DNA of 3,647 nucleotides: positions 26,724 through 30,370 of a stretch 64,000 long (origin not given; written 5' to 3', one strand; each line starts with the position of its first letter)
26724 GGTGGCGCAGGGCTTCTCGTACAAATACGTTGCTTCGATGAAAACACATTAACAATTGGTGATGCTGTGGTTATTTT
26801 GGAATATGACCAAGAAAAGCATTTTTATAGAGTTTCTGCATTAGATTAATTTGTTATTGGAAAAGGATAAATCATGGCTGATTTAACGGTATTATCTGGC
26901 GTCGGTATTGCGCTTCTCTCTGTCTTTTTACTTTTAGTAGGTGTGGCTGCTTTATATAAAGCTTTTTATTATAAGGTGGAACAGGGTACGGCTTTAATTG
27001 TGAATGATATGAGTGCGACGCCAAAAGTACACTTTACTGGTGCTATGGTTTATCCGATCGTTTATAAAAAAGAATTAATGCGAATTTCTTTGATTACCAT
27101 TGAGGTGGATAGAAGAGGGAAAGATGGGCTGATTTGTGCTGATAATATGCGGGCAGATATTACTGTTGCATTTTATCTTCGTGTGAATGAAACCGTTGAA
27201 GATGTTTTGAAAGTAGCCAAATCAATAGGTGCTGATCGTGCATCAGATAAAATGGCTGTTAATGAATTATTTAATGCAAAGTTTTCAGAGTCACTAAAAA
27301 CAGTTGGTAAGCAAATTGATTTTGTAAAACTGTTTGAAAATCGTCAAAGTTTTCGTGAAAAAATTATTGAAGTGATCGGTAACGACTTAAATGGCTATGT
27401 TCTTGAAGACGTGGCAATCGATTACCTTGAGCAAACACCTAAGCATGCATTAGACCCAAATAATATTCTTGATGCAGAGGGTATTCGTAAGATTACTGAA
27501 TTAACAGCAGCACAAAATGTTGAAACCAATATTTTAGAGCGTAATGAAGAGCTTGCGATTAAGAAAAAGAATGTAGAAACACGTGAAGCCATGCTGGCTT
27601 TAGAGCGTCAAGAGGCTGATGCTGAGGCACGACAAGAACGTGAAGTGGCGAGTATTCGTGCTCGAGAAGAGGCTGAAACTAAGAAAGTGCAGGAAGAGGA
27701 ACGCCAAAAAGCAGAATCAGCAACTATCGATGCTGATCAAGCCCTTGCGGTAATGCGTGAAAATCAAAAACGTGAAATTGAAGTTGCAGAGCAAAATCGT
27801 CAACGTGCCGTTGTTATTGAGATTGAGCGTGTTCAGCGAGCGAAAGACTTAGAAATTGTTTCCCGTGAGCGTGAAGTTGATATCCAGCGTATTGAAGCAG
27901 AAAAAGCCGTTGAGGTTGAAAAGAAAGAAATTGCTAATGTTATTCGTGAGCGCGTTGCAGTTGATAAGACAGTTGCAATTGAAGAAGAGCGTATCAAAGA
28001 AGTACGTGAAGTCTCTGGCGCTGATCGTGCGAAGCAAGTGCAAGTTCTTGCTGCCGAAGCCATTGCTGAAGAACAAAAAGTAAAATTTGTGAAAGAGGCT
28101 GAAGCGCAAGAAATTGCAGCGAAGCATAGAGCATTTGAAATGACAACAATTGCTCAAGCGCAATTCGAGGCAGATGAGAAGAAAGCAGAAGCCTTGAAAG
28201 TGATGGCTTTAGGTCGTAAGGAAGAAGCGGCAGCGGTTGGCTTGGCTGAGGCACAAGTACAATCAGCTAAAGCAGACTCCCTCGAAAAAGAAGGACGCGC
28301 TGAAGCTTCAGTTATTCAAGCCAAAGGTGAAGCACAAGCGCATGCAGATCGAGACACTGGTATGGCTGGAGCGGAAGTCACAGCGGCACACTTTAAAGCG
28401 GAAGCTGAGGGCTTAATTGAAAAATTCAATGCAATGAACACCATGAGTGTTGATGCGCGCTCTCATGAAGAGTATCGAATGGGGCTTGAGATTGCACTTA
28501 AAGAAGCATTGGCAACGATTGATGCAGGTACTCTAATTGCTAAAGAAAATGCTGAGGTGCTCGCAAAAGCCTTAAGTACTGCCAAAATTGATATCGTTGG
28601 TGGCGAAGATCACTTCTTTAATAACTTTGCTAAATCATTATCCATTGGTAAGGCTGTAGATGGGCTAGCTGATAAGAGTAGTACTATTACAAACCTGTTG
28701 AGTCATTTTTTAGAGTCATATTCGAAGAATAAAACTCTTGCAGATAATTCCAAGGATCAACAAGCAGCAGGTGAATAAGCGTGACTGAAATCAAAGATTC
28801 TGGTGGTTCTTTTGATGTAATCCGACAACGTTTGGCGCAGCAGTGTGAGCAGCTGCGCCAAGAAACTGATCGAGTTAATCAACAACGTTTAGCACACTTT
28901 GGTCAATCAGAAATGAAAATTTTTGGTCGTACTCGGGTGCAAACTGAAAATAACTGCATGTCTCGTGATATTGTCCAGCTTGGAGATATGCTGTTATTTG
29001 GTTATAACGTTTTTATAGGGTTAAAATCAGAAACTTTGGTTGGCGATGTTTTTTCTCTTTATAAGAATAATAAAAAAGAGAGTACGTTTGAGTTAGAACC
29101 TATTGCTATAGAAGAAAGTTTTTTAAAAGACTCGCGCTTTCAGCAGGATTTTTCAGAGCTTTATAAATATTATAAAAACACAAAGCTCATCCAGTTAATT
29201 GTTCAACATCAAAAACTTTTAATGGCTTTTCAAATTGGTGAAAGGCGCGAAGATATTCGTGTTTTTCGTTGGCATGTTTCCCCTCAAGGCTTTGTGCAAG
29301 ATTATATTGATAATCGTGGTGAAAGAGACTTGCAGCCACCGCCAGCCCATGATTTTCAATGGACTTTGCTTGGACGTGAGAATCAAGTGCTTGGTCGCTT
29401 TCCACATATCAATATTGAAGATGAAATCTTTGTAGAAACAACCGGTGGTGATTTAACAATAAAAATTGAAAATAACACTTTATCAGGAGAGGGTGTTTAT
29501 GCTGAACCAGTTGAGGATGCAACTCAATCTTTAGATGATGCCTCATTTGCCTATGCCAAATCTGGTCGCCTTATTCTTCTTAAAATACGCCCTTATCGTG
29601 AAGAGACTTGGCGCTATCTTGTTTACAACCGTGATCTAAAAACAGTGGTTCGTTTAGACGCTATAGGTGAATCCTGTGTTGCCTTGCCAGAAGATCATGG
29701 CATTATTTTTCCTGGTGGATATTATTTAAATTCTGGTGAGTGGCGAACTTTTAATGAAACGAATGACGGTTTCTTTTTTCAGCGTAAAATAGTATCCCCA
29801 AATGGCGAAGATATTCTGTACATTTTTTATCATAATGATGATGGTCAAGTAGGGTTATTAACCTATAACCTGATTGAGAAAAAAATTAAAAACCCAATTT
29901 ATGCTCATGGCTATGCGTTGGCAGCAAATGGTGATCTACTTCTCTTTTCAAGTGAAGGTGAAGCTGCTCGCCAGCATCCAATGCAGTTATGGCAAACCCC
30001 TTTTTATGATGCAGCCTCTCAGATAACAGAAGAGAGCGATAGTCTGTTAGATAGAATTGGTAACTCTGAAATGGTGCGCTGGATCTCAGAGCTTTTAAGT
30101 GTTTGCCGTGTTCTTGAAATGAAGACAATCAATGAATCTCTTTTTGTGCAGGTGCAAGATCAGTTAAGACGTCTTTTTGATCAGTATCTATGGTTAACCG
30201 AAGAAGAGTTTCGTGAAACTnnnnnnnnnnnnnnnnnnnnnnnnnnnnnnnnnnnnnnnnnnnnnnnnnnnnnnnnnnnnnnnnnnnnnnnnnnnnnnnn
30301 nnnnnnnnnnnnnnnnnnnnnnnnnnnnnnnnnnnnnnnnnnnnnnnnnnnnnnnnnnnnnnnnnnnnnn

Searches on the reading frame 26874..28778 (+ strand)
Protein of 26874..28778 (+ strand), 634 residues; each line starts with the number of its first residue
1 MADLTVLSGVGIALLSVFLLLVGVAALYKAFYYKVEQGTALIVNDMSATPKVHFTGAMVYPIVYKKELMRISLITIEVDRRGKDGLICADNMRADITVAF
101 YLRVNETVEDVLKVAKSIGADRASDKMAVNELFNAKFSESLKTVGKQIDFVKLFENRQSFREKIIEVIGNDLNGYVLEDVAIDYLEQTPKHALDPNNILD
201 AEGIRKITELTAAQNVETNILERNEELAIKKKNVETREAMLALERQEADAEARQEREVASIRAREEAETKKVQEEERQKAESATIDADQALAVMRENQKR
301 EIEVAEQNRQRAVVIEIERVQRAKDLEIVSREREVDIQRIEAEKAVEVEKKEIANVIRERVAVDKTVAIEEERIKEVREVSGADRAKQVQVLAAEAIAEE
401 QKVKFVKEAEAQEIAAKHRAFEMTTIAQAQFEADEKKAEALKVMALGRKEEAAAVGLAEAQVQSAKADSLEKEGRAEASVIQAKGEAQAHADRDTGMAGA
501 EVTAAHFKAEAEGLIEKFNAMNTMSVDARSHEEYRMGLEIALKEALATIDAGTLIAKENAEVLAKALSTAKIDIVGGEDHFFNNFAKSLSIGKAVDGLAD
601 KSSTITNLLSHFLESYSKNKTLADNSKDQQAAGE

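Call 9: search_protein_families(library=pfam, proteins=[window:26874-28778:+], max_evalue=0.01)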
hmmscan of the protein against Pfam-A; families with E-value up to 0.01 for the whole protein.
window:26874-28778:+ (634 aa): 0 families

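Call 10: search_protein_families(library=ncbifam, proteins=[window:26874-28778:+], max_evalue=0.01)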
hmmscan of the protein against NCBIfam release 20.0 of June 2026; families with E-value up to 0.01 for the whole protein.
window:26874-28778:+ (634 aa): 0 families

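Call 11: search_protein_families(library=padloc, proteins=[window:26874-28778:+], max_evalue=0.01)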
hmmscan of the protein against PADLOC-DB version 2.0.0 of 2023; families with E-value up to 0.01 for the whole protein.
window:26874-28778:+ (634 aa): 0 families

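Call 13: search_protein_families(library=pfam, proteins=[window:26874-28778:+], max_evalue=10)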
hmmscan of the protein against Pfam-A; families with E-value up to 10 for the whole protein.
window:26874-28778:+ (634 aa): 2 families
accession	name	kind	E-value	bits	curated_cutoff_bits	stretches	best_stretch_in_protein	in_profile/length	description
PF13332.12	Fil_haemagg_2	-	0.25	11.9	22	1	417-513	54-150/170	Hemagglutinin repeat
PF17996.7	CE2_N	-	7.5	7.1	27.9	0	275-323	38-86/108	Carbohydrate esterase 2 N-terminal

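Call 14: search_solved_structures(query=window:26874-28778:+, max_evalue=10, show_alignments=2)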
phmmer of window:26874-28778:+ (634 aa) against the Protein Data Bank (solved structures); distinct sequences matched with E-value up to 10: 3.
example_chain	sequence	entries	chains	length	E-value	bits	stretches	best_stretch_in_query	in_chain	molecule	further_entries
8ges_A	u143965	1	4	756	0.86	11.9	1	374-420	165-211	beta-galactosidase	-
8get_A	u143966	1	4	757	0.86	11.9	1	374-420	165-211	beta-galactosidase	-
6mvh_A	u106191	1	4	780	0.89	11.8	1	374-420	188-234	Beta-galactosidase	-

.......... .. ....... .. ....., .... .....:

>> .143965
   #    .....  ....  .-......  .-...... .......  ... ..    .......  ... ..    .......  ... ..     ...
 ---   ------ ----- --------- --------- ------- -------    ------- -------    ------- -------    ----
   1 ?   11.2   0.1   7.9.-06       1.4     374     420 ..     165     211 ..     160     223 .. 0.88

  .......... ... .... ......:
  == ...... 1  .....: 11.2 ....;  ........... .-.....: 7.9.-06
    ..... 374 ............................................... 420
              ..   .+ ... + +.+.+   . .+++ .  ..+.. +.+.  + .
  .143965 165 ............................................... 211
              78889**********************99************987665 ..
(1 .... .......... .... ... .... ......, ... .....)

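Call 47: search_protein_families(library=pfam, alignment_id=A2, max_evalue=0.01)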
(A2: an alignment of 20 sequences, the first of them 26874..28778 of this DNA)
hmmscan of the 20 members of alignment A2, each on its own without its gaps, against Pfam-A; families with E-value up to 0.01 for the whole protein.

A. member 1, window:26874-28778:+ (634 aa): 0 families

B. families by the number of members that match (of 20 scanned): 2 families
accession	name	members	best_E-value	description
PF01145.31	Band_7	3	1.2e-07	SPFH domain / Band 7 family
PF15975.10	Flot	1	0.004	Flotillin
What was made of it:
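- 26874..28778 (+): BacD/YqiK-type flotillin, 634 aa: N-terminal TM, SPFH domain (about aa 32-200, 26967-27473), long Ala/Glu-rich coiled coil and a flotillin-like C-terminus. Band_7 is hit in 3 of 20 orthologues (best E = 1.2e-7) and Flot in 1 of 20 (call 47).
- On Flotillin-YqiJ-AAA+ (bacCDE / PSP-associated abbreviated) operon: Band_7 is hit in 3 of 20 orthologues (call 47).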

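Call 49: search_solved_structures(query=A2, max_evalue=1)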
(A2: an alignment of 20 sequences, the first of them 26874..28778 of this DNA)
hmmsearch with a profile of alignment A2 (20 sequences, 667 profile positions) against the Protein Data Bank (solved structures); distinct sequences matched with E-value up to 1: 1.
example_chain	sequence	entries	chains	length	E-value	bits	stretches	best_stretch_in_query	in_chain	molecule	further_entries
2n50_A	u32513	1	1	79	0.12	13.9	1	532-589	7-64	Acyl carrier protein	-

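Call 52: find_homologous_proteins(query=window:26874-28778:+, max_evalue=0.00001)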
Query window:26874-28778:+ (634 aa): 7996 proteins with E <= 0.00001 among 8000 candidates; the best 120 are listed.
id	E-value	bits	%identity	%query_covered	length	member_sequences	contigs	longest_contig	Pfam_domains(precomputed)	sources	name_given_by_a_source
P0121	0.0e+0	1283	100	100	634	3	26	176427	-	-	-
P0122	6.7e-285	964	79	98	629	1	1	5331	-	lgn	-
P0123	2.3e-284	963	75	100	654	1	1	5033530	-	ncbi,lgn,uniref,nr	ncbi:hypothetical protein [Teredinibacter sp. KSP-S5-2]|uniref:hypothetical protein n=1 Tax=Teredini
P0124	2.5e-284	962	76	97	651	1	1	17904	-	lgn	-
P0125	1.1e-283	960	79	97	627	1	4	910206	-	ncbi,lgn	-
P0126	2.6e-282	956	76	97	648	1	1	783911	-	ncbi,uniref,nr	ncbi:hypothetical protein HBA55_05875 [Pseudomaricurvus alkylphenolicus]|uniref:hypothetical protein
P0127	3.0e-282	956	73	99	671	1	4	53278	-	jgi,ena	-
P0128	4.3e-282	955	79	97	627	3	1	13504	-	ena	-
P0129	6.6e-282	954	75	98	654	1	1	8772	-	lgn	-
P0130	7.0e-282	954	79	97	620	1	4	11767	-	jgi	jgi:uncharacterized membrane protein YqiK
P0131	1.1e-281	954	76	97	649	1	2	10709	-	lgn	-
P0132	1.7e-281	953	76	96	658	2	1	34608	-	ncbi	-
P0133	2.0e-281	953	76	97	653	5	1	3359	-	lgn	-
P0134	3.9e-281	952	75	97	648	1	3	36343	-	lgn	-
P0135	6.1e-281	951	72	99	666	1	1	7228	-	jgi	jgi:uncharacterized membrane protein YqiK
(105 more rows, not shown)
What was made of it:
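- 26874..28778 (+): Sources name close homologues 'YqiK' or 'flotillin family protein' (call 52).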

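Call 61: predict_structure(alignment_id=A4)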
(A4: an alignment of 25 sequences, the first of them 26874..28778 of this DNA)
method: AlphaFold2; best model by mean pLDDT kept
length: 634 residues; sequences in the alignment: 25
mean_pLDDT: 55.5   pTM: 0.20
mean pLDDT of the five models: 55.5, 52.6, 52.5, 51.7, 49.2
residues with pLDDT >= 90: 0; 70-90: 131; 50-70: 267; < 50: 236
segments of 3 or more residues with pLDDT < 50: 31-105, 117-124, 128-204, 276-278, 280-286, 372-382, 487-507, 571-575, 594-599, 623-634
pLDDT, mean of each block of 10 residues (from residue 1): 63 80 67 39 41 39 28 26 28 35 47 49 48 41 32 40 41 32 36 40 55 68 69 67 73 75 66 53 48 69 75 75 74 74 73 65 54 44 56 73 78 74 69 68 60 62 68 66 52 35 47 58 59 67 61 58 57 48 53 49 58 56 48 41
secondary structure, 60 per line:
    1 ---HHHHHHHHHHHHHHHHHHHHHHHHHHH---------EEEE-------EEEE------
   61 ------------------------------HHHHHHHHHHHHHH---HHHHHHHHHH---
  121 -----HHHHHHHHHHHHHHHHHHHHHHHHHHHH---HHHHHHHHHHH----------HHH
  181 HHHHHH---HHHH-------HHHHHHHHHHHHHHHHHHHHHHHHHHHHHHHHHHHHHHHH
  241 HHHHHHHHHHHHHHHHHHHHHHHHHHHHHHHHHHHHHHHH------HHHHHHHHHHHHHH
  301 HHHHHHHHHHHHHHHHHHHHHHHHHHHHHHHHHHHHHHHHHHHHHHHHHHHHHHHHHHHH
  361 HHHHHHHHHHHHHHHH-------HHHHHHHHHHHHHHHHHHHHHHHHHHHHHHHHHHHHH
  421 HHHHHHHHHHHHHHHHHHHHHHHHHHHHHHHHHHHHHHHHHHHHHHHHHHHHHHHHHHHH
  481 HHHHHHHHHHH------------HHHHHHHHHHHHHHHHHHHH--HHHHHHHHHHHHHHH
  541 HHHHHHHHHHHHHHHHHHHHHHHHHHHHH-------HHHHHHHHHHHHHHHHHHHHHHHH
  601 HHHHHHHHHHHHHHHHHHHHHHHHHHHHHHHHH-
elements in order (helices of 4 or more, strands of 3 or more residues): H4-30 E40-43 E51-54 H91-104 H108-117 H126-153 H157-167 H178-186 H190-193 H201-280 H287-376 H384-491 H504-523 H526-569 H577-633
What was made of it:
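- Tried and rejected: I did not use it for a fold search (call 61).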

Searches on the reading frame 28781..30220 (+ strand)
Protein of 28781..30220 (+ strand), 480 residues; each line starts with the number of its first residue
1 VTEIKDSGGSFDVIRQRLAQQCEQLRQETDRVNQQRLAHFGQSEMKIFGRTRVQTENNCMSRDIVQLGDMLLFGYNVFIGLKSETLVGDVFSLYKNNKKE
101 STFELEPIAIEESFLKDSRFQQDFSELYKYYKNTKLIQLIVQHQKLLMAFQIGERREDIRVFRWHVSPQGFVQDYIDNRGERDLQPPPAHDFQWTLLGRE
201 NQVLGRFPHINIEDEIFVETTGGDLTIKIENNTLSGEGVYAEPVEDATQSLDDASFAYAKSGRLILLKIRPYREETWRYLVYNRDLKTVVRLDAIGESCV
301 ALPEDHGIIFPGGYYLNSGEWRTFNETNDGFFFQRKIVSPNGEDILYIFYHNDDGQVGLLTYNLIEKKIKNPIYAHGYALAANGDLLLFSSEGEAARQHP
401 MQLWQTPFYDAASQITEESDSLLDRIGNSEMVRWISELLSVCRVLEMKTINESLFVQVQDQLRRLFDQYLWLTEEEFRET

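Call 84: search_protein_representatives(protein=window:28781-30220:+)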
Query: 480 residues. Proteins with E-value up to 0.001 (for the whole library): 666; up to 1e-10: 497; up to 1e-30: 238. The best 150 are listed.
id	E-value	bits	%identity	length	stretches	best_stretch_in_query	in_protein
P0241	1.4e-170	584.7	56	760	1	7-476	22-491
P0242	1.3e-164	565.0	54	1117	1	7-476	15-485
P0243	2.1e-162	557.8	53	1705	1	7-477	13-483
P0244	1.9e-161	554.6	56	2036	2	100-478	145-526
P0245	2.3e-153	527.9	51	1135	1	8-476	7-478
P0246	1.9e-152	524.9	51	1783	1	4-476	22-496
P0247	3.7e-152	524.0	56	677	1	7-410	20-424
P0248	2.0e-150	518.2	52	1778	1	8-476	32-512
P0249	6.9e-147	506.6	52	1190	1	7-476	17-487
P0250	1.5e-146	505.4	50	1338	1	9-477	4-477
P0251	2.0e-145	501.7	49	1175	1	6-474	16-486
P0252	9.6e-142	489.6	49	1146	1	7-476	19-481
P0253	1.8e-141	488.7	50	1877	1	3-476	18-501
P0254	2.2e-141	488.4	48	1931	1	8-476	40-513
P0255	4.3e-140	484.2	46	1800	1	7-476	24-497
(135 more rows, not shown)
